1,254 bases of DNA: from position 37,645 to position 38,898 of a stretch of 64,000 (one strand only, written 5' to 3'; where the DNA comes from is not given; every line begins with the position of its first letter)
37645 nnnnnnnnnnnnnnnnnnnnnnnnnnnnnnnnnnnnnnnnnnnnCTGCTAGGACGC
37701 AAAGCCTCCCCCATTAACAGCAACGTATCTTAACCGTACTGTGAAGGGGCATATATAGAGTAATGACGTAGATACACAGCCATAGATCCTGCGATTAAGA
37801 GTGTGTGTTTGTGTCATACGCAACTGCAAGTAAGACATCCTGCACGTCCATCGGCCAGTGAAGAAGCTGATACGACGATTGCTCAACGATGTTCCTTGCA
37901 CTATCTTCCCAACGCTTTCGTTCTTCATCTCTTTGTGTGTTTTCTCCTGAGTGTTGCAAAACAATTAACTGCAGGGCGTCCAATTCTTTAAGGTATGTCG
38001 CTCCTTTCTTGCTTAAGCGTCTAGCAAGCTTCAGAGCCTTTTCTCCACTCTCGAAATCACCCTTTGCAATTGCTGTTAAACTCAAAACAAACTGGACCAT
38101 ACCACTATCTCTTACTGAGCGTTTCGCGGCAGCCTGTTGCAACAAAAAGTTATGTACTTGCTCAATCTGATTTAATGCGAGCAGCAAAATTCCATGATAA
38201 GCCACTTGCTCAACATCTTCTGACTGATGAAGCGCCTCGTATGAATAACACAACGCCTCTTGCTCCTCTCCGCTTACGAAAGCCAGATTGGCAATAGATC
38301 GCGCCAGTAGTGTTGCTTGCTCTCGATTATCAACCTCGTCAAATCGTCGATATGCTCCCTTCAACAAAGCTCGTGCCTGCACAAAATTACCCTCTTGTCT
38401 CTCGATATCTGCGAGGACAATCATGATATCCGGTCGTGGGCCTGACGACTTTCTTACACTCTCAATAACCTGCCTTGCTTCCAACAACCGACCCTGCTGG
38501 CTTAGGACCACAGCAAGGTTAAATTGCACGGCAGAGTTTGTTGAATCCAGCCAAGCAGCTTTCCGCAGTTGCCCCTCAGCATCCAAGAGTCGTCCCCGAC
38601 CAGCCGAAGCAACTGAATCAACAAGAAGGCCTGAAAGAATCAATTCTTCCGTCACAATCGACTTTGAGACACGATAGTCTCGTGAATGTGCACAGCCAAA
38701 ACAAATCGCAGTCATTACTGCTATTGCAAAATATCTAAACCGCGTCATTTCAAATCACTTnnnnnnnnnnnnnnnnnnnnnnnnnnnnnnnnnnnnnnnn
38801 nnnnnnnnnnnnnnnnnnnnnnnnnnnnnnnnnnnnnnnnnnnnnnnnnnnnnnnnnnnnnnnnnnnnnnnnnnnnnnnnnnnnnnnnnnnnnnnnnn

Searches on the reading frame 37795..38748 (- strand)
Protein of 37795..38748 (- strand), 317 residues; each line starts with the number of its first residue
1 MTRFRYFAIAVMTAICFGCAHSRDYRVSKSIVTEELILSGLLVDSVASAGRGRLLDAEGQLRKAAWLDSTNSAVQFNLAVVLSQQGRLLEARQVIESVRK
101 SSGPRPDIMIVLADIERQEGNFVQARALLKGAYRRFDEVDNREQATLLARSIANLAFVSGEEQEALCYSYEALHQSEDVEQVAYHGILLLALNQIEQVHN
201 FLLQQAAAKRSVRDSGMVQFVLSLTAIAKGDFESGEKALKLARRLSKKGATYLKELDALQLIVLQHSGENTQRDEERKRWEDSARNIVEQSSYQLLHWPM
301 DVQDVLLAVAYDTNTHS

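Call 3: search_protein_families(library=pfam, proteins=[window:37795-38748:-], max_evalue=0.01)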
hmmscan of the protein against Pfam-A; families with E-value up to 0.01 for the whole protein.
window:37795-38748:- (317 aa): 9 families
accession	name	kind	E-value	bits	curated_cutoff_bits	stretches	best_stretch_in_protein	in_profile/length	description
PF14559.12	TPR_19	-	1.2e-06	29.2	25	1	51-101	4-54/68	Tetratricopeptide repeat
PF13432.12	TPR_16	-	2.7e-06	28.1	32.7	1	77-136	2-61/65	Tetratricopeptide repeat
PF07721.20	TPR_4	-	8.5e-06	26.4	27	0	74-96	3-25/26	Tetratricopeptide repeat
PF13424.12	TPR_12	-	1.7e-05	25.4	30.1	1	112-173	9-72/77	Tetratricopeptide repeat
PF07719.23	TPR_2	-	7.4e-05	23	27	0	74-96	3-25/34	Tetratricopeptide repeat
PF20308.4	TPR-S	-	0.00012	23.1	27.6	1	66-189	12-98/102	Tetratricopeptide Repeats-Sensor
PF13431.12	TPR_17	-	0.0019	18.7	24.4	0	67-93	8-34/34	Tetratricopeptide repeat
PF13428.12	TPR_14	-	0.0021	19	23.5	0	107-137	2-32/44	Tetratricopeptide repeat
PF25058.1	ARM_TT21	-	0.0065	16.9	27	0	66-130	51-118/155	Tetratricopeptide repeat protein 21 ARM repeat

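Call 4: search_protein_families(library=ncbifam, proteins=[window:37795-38748:-], max_evalue=0.01)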
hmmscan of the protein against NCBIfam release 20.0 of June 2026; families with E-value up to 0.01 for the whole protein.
window:37795-38748:- (317 aa): 3 families
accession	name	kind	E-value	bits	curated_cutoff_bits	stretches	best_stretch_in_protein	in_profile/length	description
TIGR02917.1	PEP_TPR_lipo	equivalog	2.1e-08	32.6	312.2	1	41-156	128-239/899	XrtA/PEP-CTERM system TPR-repeat protein PrsT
TIGR02521.1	type_IV_pilW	equivalog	0.00032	20.3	154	1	52-128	149-225/234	type IV pilus biogenesis/stability protein PilW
NF047498.1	LIC_12616_fam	subfamily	0.0026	17.4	28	1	211-274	58-118/153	phage neck terminator protein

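Call 63: find_homologous_proteins(query=window:37795-38748:-, max_evalue=0.001)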
Query window:37795-38748:- (317 aa): 15 proteins with E <= 0.001 among 8000 candidates.
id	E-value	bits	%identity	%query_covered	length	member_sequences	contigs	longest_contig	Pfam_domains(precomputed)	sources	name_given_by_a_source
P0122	9.2e-199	677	100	100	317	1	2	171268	PF07721.21,PF14559.13,PF13424.13,PF13432.13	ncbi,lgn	-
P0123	1.0e-157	542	80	99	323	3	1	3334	PF07721.21,PF14559.13,PF13431.13,PF13424.13,PF13432.13,PF13428.13,PF13181.13,PF07719.24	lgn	-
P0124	5.1e-147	507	78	96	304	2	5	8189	PF14559.13,PF13424.13,PF13432.13,PF07719.24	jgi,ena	jgi:ATP/maltotriose-dependent transcriptional regulator MalT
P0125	9.1e-95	335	53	98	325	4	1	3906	PF14559.13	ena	-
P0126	9.8e-91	322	50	98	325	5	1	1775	PF14559.13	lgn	-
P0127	2.6e-90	321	51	98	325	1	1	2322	PF14559.13,PF13424.13,PF13432.13,PF20308.5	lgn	-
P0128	1.8e-69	252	49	88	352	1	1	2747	PF14559.13,PF13414.13,PF13181.13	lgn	-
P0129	7.3e-66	241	42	94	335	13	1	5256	PF07721.21,PF14559.13,PF24575.2,PF13181.13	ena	-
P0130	2.8e-63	232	44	88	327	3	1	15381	PF07721.21,PF14559.13,PF13424.13,PF13432.13,PF13428.13,PF13181.13,PF07719.24,PF20308.5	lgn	-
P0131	1.9e-42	164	37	89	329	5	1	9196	PF14559.13,PF13431.13,PF13424.13,PF07719.24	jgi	jgi:tetratricopeptide (TPR) repeat protein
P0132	5.1e-40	156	32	93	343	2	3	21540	PF14559.13,PF13424.13,PF07719.24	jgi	jgi:Flp pilus assembly protein TadD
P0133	9.8e-38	148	33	91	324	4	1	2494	PF14559.13,PF13424.13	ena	-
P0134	7.8e-37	145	34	91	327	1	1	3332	PF14559.13,PF13414.13,PF13424.13,PF13428.13,PF07719.24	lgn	-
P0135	7.2e-33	132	31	88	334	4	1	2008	PF07721.21,PF14559.13,PF23914.2,PF12895.14,PF13424.13,PF13432.13,PF13428.13,PF14561.13,PF07719.24,PF13374.13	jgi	jgi:tetratricopeptide (TPR) repeat protein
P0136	4.7e-32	130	31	85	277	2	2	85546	PF07721.21,PF14559.13,PF13424.13,PF13432.13,PF13428.13,PF07719.24,PF13374.13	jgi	jgi:tetratricopeptide (TPR) repeat protein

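Call 64: find_encoding_contigs(protein=P0136, flank=6000, max_places=2)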
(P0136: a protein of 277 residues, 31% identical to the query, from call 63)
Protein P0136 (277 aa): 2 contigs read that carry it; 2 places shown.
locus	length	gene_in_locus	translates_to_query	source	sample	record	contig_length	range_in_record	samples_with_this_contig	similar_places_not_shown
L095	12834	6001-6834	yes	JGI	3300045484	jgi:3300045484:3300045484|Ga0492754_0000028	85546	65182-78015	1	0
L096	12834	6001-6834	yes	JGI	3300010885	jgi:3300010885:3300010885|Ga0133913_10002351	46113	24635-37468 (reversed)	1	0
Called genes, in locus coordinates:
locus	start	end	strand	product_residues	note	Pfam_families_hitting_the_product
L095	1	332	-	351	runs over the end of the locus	PF01118:Semialdhyde_dh, PF22698:Semialdhyde_dhC_1, PF02774:Semialdhyde_dhC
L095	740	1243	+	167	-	PF00072:Response_reg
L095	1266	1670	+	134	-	PF03819:MazG, PF12643:MazG-like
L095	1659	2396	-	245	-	PF00106:adh_short, PF08659:KR (weak), PF13561:adh_short_C2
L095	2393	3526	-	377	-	PF01565:FAD_binding_4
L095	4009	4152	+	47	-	-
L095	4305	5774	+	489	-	PF12710:HAD, PF01040:UbiA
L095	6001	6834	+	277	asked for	PF07719:TPR_2 (faint), PF13432:TPR_16 (weak), PF14559:TPR_19, PF13428:TPR_14 (faint), PF07721:TPR_4 (faint), PF13424:TPR_12 (weak), PF13374:TPR_10 (faint)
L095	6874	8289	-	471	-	PF00772:DnaB, PF03796:DnaB_C, PF13481:AAA_25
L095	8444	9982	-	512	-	-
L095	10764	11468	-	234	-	PF01936:NYN (weak)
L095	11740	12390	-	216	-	-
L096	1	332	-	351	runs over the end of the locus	PF01118:Semialdhyde_dh, PF22698:Semialdhyde_dhC_1, PF02774:Semialdhyde_dhC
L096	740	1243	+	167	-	PF00072:Response_reg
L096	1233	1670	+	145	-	PF03819:MazG, PF12643:MazG-like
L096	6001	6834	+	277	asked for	PF07719:TPR_2 (faint), PF13432:TPR_16 (weak), PF14559:TPR_19, PF13428:TPR_14 (faint), PF07721:TPR_4 (faint), PF13424:TPR_12 (weak), PF13374:TPR_10 (faint)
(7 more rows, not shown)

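Call 65: find_encoding_contigs(protein=P0130, flank=6000, max_places=1)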
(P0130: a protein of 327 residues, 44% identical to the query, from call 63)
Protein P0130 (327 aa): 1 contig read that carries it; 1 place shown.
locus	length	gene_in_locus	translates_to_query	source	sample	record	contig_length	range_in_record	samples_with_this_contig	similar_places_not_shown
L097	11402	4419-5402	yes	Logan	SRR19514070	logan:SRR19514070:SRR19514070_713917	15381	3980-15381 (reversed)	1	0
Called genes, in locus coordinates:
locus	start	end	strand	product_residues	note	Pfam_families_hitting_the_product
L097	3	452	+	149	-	?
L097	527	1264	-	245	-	PF00106:adh_short, PF13561:adh_short_C2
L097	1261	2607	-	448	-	PF01565:FAD_binding_4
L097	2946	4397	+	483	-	PF12710:HAD (weak), PF01040:UbiA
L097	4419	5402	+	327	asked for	PF07719:TPR_2 (faint), PF07721:TPR_4 (faint), PF13181:TPR_8 (faint), PF13424:TPR_12 (faint), PF13428:TPR_14 (faint), PF13432:TPR_16 (faint), PF14559:TPR_19 (weak), PF20308:TPR-S (weak)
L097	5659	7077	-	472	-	PF00772:DnaB, PF03796:DnaB_C, PF13481:AAA_25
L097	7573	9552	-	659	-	-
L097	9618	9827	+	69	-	-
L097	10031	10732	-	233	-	PF01936:NYN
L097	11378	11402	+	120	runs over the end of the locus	-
